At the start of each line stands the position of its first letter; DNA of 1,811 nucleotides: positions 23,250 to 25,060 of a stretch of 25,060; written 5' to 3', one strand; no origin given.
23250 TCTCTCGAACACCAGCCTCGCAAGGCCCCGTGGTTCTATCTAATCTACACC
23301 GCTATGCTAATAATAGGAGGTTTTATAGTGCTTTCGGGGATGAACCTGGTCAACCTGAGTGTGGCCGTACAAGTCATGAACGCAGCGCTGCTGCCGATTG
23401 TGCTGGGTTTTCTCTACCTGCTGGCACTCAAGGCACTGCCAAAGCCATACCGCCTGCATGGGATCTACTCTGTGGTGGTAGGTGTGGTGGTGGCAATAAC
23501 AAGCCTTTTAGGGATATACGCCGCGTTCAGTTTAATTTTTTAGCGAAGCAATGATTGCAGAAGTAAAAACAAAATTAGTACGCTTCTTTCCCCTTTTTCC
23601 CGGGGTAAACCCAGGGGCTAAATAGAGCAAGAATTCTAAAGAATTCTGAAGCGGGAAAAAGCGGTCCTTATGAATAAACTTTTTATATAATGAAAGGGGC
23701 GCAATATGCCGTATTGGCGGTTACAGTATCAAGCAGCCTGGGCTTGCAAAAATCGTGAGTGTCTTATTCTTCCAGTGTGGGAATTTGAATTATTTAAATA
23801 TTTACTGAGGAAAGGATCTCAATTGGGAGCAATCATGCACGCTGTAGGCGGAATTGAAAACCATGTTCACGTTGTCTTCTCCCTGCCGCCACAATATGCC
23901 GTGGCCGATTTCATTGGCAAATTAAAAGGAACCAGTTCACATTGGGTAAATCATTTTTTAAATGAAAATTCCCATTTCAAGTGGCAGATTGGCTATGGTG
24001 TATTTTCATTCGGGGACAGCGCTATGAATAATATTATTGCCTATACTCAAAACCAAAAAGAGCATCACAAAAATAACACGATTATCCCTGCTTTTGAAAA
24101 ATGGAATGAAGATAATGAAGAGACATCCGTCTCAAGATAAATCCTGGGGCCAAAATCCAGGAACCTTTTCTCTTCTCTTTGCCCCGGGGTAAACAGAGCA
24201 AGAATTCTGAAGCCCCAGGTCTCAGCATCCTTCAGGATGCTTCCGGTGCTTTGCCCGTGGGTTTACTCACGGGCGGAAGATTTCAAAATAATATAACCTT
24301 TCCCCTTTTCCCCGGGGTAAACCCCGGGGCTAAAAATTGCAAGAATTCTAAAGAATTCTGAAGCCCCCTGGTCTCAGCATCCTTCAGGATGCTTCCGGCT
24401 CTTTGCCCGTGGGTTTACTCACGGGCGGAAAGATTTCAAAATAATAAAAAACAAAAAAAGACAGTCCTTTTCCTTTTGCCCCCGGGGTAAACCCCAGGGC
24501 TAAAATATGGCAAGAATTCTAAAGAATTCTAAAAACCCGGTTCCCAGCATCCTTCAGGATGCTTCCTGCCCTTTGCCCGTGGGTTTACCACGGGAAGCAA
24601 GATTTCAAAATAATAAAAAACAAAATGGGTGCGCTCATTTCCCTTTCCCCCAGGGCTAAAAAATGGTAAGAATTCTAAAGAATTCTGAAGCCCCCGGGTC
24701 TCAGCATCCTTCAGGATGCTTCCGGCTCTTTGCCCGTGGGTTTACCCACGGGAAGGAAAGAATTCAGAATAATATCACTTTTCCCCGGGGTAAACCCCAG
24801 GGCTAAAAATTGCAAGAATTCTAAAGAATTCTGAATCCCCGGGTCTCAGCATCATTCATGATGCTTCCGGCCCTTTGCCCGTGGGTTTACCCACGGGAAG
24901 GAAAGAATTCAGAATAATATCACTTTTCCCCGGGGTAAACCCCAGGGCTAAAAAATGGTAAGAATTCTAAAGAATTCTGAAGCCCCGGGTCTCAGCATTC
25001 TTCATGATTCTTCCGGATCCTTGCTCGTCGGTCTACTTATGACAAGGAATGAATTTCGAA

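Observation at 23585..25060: RAYT-type HUH transposase flanked by a tandem array of four-hairpin composite repeats (REPIN/BIME-like) running to the contig end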

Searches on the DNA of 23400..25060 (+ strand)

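Call 22: search_rna_families(source=window, start=23400, end=25060, threshold=evalue, max_evalue=1)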
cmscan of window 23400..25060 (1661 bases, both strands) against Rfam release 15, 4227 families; matches with E-value up to 1: 7.
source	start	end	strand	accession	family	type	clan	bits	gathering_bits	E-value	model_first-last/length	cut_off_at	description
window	24802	25024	+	RF00885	MIR821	Gene; miRNA;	-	32.1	249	0.0011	1-275/275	no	MIR821 microRNA precursor family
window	24727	24806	-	RF00919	mir-874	Gene; miRNA;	-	24.5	74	0.13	1-78/78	no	mir-874 microRNA precursor family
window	24872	24951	-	RF00919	mir-874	Gene; miRNA;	-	23.8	74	0.2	1-78/78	no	mir-874 microRNA precursor family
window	24724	24810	+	RF00678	mir-140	Gene; miRNA;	-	20.6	70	0.12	1-79/79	no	mir-140 microRNA precursor family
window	24726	24811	-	RF01004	mir-557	Gene; miRNA;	-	20.6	93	0.15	1-69/69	no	mir-557 microRNA precursor family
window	24869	24955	+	RF00678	mir-140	Gene; miRNA;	-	19.4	70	0.26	1-79/79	no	mir-140 microRNA precursor family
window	24826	25002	+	RF02616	SSRC8_2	Gene; sRNA;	-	13.6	72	0.59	1-281/281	no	Streptococcus sRNA 8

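Call 46: build_rna_model(alignment_id=A3, structure=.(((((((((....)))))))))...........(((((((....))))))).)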
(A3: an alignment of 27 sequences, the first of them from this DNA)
Model R1 built from alignment A3 (27 sequences, 53 columns); structure: as given.
model positions 53; base pairs 16; branch points 1; effective number of sequences 24.63; information 1.047 bits per position. Calibrated on 0.2 Mb of random sequence (short: E-values are rough).
structure used (alignment columns):
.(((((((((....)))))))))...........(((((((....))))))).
